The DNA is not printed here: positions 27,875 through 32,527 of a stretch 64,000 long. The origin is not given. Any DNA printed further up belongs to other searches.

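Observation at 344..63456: Highly iterated octamer palindrome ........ (HIP1-like), about one copy per 560 bp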

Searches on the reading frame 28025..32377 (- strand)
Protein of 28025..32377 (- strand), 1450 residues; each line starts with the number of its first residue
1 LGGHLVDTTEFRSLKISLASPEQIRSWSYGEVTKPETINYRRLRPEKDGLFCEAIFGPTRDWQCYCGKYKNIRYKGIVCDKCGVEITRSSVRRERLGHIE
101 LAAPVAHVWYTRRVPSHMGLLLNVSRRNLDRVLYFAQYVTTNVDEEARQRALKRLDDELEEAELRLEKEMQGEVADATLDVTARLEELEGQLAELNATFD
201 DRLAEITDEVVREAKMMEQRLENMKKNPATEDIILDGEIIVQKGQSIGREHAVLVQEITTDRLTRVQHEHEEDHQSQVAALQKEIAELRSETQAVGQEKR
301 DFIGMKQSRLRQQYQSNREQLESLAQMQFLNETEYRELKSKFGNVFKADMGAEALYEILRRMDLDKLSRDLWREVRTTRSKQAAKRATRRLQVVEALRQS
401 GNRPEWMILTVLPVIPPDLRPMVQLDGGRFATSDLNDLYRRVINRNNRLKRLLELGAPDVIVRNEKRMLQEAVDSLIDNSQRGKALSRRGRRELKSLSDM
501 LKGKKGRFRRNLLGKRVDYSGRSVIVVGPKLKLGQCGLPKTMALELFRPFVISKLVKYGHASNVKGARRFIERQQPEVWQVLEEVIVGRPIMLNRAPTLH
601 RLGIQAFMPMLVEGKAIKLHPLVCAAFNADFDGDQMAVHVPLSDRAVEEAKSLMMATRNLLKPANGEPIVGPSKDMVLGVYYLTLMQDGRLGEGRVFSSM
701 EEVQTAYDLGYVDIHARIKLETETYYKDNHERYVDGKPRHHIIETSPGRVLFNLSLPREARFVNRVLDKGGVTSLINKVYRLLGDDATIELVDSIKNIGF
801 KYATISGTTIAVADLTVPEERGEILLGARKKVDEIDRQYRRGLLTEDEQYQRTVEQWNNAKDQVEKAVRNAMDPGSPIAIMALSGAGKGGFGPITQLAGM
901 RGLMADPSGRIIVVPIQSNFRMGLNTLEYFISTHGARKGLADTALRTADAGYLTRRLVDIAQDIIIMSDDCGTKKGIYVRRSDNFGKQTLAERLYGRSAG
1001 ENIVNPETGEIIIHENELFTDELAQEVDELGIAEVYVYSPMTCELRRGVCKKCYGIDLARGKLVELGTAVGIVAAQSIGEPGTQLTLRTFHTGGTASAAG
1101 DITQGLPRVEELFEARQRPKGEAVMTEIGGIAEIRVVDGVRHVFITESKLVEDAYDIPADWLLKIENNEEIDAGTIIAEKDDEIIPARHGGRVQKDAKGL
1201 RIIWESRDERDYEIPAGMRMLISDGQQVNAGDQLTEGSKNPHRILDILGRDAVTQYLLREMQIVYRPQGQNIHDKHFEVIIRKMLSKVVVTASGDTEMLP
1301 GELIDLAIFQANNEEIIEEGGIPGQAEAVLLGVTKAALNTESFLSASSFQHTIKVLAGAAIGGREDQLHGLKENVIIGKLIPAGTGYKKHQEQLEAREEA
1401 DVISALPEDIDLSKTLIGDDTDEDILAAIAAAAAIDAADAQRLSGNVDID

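Call 5: search_protein_families(library=pfam, proteins=[window:28025-32377:-])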
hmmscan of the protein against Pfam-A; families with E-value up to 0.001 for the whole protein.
window:28025-32377:- (1450 aa): 5 families
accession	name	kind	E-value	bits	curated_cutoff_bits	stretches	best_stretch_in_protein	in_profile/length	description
PF04997.17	RNA_pol_Rpb1_1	-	9.2e-80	268.7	39.7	1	10-512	3-312/312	RNA polymerase Rpb1, domain 1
PF04998.22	RNA_pol_Rpb1_5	-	5.9e-61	206.7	28.5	1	923-1335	1-261/267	RNA polymerase Rpb1, domain 5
PF00623.25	RNA_pol_Rpb1_2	-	8.1e-38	130.7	25.3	2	574-655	84-165/166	RNA polymerase Rpb1, domain 2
PF04983.23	RNA_pol_Rpb1_3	-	5.4e-26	91.8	28.9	1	659-815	1-162/162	RNA polymerase Rpb1, domain 3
PF05000.22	RNA_pol_Rpb1_4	-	4.4e-08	33.4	24.8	1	845-911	2-82/107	RNA polymerase Rpb1, domain 4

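Call 6: find_related_loci(query=window:28025-32377:-, collection=genome_contigs, flank=10000)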
Query window:28025-32377:- (1450 aa) in genome_contigs; peptide patterns used: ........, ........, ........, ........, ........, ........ (x = any residue, [..] = any of these).
600 stretches matched a pattern (row limit reached: there are more); 599 encode a relative of the query (tblastn E <= 1e-3); the best 80 are kept; 80 distinct loci.
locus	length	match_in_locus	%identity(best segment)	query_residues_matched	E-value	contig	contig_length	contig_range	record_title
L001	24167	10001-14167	62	2-1387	0e+0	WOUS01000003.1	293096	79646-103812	MAG: Anaerolineaceae bacterium isolate X2_MetaBAT.10 scaffold_29, whole genome shotgun sequence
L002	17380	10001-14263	60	5-1421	0e+0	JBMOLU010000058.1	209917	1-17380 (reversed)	MAG: Chloroflexota bacterium isolate Betzabe_MAG032 MAG032_58, whole genome shotgun sequence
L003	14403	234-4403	62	2-1387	0e+0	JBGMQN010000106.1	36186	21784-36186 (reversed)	MAG: Anaerolineales bacterium isolate N04_S1C25542 S1CNODE_176_length_36186_cov_38.065899, whole genome shotgun sequence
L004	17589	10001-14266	61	6-1413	0e+0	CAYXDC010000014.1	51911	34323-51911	MAG TPA_asm: uncultured Anaerolineaceae bacterium isolate binchicken_co259_227 genome assembly, contig: NODE_193_length_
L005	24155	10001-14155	62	6-1387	0e+0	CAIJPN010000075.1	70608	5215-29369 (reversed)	MAG: uncultured Anaerolineae bacterium isolate LaPlata-7m-b_bin-480 genome assembly, contig: bin-480:075/237, whole geno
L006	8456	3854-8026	53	5-1395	0e+0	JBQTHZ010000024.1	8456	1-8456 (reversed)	MAG: Chloroflexota bacterium isolate SAR144 c_000000410253, whole genome shotgun sequence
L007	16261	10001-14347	53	6-1388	0e+0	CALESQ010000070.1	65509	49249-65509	MAG TPA_asm: uncultured Caldilineales bacterium isolate SRR5576001_bin.117_CONCOCT_v1.1_MAG genome assembly, contig: ERZ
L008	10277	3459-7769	51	11-1410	0e+0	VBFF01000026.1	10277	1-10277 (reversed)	MAG: Chloroflexi bacterium isolate CF_45 14_1009_12_20cm_scaffold_13727, whole genome shotgun sequence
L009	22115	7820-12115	50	5-1395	0e+0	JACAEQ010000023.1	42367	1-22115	MAG: Chloroflexota bacterium isolate L.E.CH.5 k119_984181, whole genome shotgun sequence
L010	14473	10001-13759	55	5-1396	0e+0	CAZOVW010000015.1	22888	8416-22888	MAG TPA_asm: uncultured Dehalococcoidales bacterium isolate binchicken_co318_153 genome assembly, contig: NODE_975_lengt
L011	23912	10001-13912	46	5-1412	0e+0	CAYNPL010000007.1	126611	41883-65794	MAG TPA_asm: uncultured Gaiellales bacterium isolate binchicken_co274_173 genome assembly, contig: NODE_293_length_12661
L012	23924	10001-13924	46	5-1420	0e+0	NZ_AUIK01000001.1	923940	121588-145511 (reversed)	Solirubrobacter soli DSM 22325 G569DRAFT_scaffold00001.1_C, whole genome shotgun sequence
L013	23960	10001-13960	45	2-1420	0e+0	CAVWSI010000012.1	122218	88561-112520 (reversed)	MAG: uncultured Solirubrobacterales bacterium isolate MFD05442.bin.2.83 genome assembly, contig: contig_47860, whole gen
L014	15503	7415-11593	52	5-1390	0e+0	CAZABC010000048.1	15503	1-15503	MAG TPA_asm: uncultured Anaerolineaceae bacterium isolate binchicken_co107_255 genome assembly, contig: NODE_9096_length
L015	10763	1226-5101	50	5-1404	0e+0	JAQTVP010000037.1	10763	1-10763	MAG: Dehalococcoidales bacterium isolate STB_90 NODE_15885_length_10763_cov_2.202990_Sandtown_B, whole genome shotgun se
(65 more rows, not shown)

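Call 20: find_homologous_proteins(query=window:28025-32377:-, max_evalue=1e-100)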
Query window:28025-32377:- (1450 aa): 8000 proteins with E <= 1e-100 among 8000 candidates; the best 120 are listed.
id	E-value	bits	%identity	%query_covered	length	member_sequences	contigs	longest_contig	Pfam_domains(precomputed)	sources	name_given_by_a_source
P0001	0.0e+0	3208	99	100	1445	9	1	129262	PF04998.23,PF00623.26,PF04983.24,PF05000.23,PF04997.18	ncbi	-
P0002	0.0e+0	3031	93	100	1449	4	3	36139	PF04998.23,PF00623.26,PF04983.24,PF05000.23,PF04997.18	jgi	-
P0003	0.0e+0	3021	93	100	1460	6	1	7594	PF04998.23,PF00623.26,PF04983.24,PF05000.23,PF04997.18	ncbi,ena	-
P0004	0.0e+0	3003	92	100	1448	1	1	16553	PF04998.23,PF00623.26,PF04983.24,PF05000.23,PF04997.18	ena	-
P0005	0.0e+0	2928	90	100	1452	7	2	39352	PF04998.23,PF00623.26,PF21668.4,PF04983.24,PF05000.23,PF04997.18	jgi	jgi:DNA-directed RNA polymerase subunit beta'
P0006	0.0e+0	2765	85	99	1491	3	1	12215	PF04998.23,PF00623.26,PF04983.24,PF05000.23,PF04997.18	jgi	jgi:DNA-directed RNA polymerase subunit beta'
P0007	0.0e+0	2751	84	99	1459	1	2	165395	PF04998.23,PF00623.26,PF21668.4,PF04983.24,PF05000.23,PF04997.18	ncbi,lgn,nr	ncbi:MAG: DNA-directed RNA polymerase subunit beta' [Chloroflexi bacterium]|nr:MAG: DNA-directed RNA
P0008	0.0e+0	2733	84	99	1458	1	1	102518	PF04998.23,PF00623.26,PF04983.24,PF05000.23,PF04997.18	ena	-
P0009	0.0e+0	2730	83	99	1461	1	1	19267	PF04998.23,PF00623.26,PF04983.24,PF05000.23,PF04997.18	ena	-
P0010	0.0e+0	2722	84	98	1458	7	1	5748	PF04998.23,PF00623.26,PF04983.24,PF05000.23,PF04997.18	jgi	-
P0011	0.0e+0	2652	84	97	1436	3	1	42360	PF04998.23,PF00623.26,PF04983.24,PF05000.23,PF04997.18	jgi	-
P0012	0.0e+0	2634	81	98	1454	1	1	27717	PF04998.23,PF00623.26,PF04983.24,PF05000.23,PF04997.18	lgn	-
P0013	0.0e+0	2632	81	98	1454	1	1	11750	PF04998.23,PF00623.26,PF04983.24,PF05000.23,PF04997.18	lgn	-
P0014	0.0e+0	2629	81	98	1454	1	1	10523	PF04998.23,PF00623.26,PF04983.24,PF05000.23,PF04997.18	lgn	-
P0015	0.0e+0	2622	80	98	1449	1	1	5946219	PF04998.23,PF00623.26,PF04983.24,PF05000.23,PF04997.18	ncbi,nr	ncbi:MAG: DNA-directed RNA polymerase subunit beta' [Anaerolineaceae bacterium]|nr:DNA-directed RNA 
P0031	0.0e+0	2582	80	97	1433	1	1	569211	PF04998.23,PF00623.26,PF04983.24,PF05000.23,PF04997.18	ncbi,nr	ncbi:MAG: DNA-directed RNA polymerase subunit beta' [Ardenticatenaceae bacterium]|nr:DNA-directed RN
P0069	0.0e+0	2551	78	98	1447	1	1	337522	PF04998.23,PF00623.26,PF04983.24,PF05000.23,PF04997.18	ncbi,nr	ncbi:MAG: DNA-directed RNA polymerase subunit beta' [Ardenticatenaceae bacterium]|nr:DNA-directed RN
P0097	0.0e+0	2494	77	98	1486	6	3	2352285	PF04998.23,PF00623.26,PF04983.24,PF05000.23,PF04997.18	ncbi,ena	-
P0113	0.0e+0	2470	76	99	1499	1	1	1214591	PF04998.23,PF00623.26,PF04983.24,PF05000.23,PF04997.18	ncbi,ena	-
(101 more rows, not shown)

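Call 21: find_encoding_contigs(protein=P0001, flank=10000, max_places=3)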
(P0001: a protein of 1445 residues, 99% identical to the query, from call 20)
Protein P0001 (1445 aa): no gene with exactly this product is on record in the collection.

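Call 22: find_encoding_contigs(protein=P0002, flank=10000, max_places=3)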
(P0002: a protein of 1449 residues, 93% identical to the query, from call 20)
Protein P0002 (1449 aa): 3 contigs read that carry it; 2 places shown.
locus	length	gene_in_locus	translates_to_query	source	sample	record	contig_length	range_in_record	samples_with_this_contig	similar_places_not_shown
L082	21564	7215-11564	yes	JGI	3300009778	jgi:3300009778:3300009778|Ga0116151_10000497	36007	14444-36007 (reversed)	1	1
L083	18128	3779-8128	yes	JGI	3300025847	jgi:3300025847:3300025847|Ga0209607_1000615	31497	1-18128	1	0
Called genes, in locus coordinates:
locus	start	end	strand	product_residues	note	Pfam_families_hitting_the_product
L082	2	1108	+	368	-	?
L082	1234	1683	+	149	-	PF00334:NDK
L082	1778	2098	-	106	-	PF02410:RsfS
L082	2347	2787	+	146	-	PF03352:Adenine_glyco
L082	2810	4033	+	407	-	PF13742:tRNA_anti_2, PF01336:tRNA_anti-codon, PF02601:Exonuc_VII_L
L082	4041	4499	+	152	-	PF00293:NUDIX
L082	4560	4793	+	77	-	PF02609:Exonuc_VII_S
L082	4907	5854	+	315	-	PF02881:SRP54_N, PF00448:SRP54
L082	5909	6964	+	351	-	PF03462:PCRF, PF00472:RF-1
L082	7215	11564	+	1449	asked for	PF04997:RNA_pol_Rpb1_1, PF00623:RNA_pol_Rpb1_2, PF04983:RNA_pol_Rpb1_3, PF05000:RNA_pol_Rpb1_4, PF04998:RNA_pol_Rpb1_5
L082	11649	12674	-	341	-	PF00348:polyprenyl_synt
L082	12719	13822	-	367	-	PF01070:FMN_dh, PF01645:Glu_synthase (weak)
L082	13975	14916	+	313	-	PF01073:3Beta_HSD, PF01370:Epimerase, PF02719:Polysacc_synt_2 (faint), PF04321:RmlD_sub_bind, PF16363:GDP_Man_Dehyd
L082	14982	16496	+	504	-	PF04932:Wzy_C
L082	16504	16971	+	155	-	PF04138:GtrA_DPMS_TM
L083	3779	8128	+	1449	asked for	PF04997:RNA_pol_Rpb1_1, PF00623:RNA_pol_Rpb1_2, PF04983:RNA_pol_Rpb1_3, PF05000:RNA_pol_Rpb1_4, PF04998:RNA_pol_Rpb1_5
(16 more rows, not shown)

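Call 23: find_encoding_contigs(protein=P0005, flank=10000, max_places=3)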
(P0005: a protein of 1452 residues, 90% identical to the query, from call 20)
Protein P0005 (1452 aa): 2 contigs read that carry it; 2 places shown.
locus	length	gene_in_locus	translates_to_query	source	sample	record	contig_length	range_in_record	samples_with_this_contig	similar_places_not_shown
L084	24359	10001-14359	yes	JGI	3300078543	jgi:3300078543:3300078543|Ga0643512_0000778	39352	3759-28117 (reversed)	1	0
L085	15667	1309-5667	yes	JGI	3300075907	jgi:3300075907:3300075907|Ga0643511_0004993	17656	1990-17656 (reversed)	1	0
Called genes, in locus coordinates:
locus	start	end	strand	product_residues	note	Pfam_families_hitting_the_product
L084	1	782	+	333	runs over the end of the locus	PF02543:Carbam_trans_N (faint), PF00814:TsaD, PF22521:HypF_C_2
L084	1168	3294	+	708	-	PF01590:GAF, PF13185:GAF_2, PF01590:GAF, PF13185:GAF_2, PF13492:GAF_3, PF00989:PAS, PF13426:PAS_9, PF00512:HisKA, +2 more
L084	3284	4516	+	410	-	PF01411:tRNA-synt_2c (weak), PF07973:tRNA_SAD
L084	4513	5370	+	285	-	PF00753:Lactamase_B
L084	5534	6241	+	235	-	PF00027:cNMP_binding, PF13545:HTH_Crp_2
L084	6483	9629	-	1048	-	PF16158:N_BRCA1_IG, PF13529:Peptidase_C39_2, PF00150:Cellulase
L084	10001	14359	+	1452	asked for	PF04997:RNA_pol_Rpb1_1, PF00623:RNA_pol_Rpb1_2, PF04983:RNA_pol_Rpb1_3, PF05000:RNA_pol_Rpb1_4 (weak), PF04998:RNA_pol_Rpb1_5, PF21668:RPOC_hybrid (faint)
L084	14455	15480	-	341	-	PF00348:polyprenyl_synt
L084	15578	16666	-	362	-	PF01070:FMN_dh, PF01645:Glu_synthase (weak)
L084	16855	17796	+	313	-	PF01073:3Beta_HSD, PF01370:Epimerase, PF02719:Polysacc_synt_2 (faint), PF04321:RmlD_sub_bind, PF16363:GDP_Man_Dehyd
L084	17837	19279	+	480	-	PF04932:Wzy_C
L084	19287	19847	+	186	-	PF04138:GtrA_DPMS_TM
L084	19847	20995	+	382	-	PF13439:Glyco_transf_4, PF13579:Glyco_trans_4_4, PF20706:GT4-conflict, PF00534:Glycos_transf_1, PF13692:Glyco_trans_1_4, PF13524:Glyco_trans_1_2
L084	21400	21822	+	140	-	PF02657:SufE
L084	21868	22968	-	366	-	PF18917:LiaI-LiaF-like_TM1, PF22570:LiaF-TM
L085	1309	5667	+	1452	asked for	PF04997:RNA_pol_Rpb1_1, PF00623:RNA_pol_Rpb1_2, PF04983:RNA_pol_Rpb1_3, PF05000:RNA_pol_Rpb1_4 (weak), PF04998:RNA_pol_Rpb1_5, PF21668:RPOC_hybrid (faint)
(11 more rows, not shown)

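Call 24: find_encoding_contigs(protein=P0007, flank=10000, max_places=3)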
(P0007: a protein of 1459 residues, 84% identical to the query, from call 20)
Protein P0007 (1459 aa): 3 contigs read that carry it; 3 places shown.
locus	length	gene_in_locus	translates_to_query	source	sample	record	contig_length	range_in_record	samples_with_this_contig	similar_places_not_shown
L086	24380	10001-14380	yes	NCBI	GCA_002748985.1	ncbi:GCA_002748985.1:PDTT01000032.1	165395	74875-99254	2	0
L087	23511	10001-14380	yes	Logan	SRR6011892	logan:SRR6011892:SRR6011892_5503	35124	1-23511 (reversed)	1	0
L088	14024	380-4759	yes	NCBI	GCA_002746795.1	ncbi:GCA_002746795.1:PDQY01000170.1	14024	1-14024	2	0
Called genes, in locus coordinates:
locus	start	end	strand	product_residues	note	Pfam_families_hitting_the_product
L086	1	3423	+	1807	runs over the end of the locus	PF00515:TPR_1 (faint), PF13424:TPR_12 (faint), PF13431:TPR_17 (faint), PF13432:TPR_16 (faint), PF14559:TPR_19, PF23914:TPR_CcmH_CycH (faint), PF25064:ARM_TT21_5th (faint), PF07719:TPR_2 (faint), +4 more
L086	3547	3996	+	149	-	PF00334:NDK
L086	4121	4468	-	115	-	PF02410:RsfS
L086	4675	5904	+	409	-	PF13742:tRNA_anti_2, PF01336:tRNA_anti-codon, PF02601:Exonuc_VII_L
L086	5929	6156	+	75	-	PF02609:Exonuc_VII_S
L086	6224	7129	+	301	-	PF02881:SRP54_N, PF00448:SRP54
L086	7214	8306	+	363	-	PF03462:PCRF, PF00472:RF-1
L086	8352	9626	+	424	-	PF04513:Baculo_PEP_C (faint)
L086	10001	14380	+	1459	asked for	PF04997:RNA_pol_Rpb1_1, PF00623:RNA_pol_Rpb1_2, PF04983:RNA_pol_Rpb1_3, PF05000:RNA_pol_Rpb1_4 (weak), PF04998:RNA_pol_Rpb1_5, PF21668:RPOC_hybrid (faint)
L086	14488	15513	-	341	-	PF00348:polyprenyl_synt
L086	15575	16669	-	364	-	PF01070:FMN_dh, PF01645:Glu_synthase (weak)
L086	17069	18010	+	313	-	PF01073:3Beta_HSD (weak), PF01370:Epimerase, PF02719:Polysacc_synt_2 (faint), PF04321:RmlD_sub_bind (weak), PF16363:GDP_Man_Dehyd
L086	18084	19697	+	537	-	PF04932:Wzy_C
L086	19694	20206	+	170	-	PF04138:GtrA_DPMS_TM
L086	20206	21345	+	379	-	PF13439:Glyco_transf_4, PF00534:Glycos_transf_1, PF20706:GT4-conflict, PF13692:Glyco_trans_1_4, PF13524:Glyco_trans_1_2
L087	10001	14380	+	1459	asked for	PF04997:RNA_pol_Rpb1_1, PF00623:RNA_pol_Rpb1_2, PF04983:RNA_pol_Rpb1_3, PF05000:RNA_pol_Rpb1_4 (weak), PF04998:RNA_pol_Rpb1_5, PF21668:RPOC_hybrid (faint)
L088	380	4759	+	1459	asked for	PF04997:RNA_pol_Rpb1_1, PF00623:RNA_pol_Rpb1_2, PF04983:RNA_pol_Rpb1_3, PF05000:RNA_pol_Rpb1_4 (weak), PF04998:RNA_pol_Rpb1_5, PF21668:RPOC_hybrid (faint)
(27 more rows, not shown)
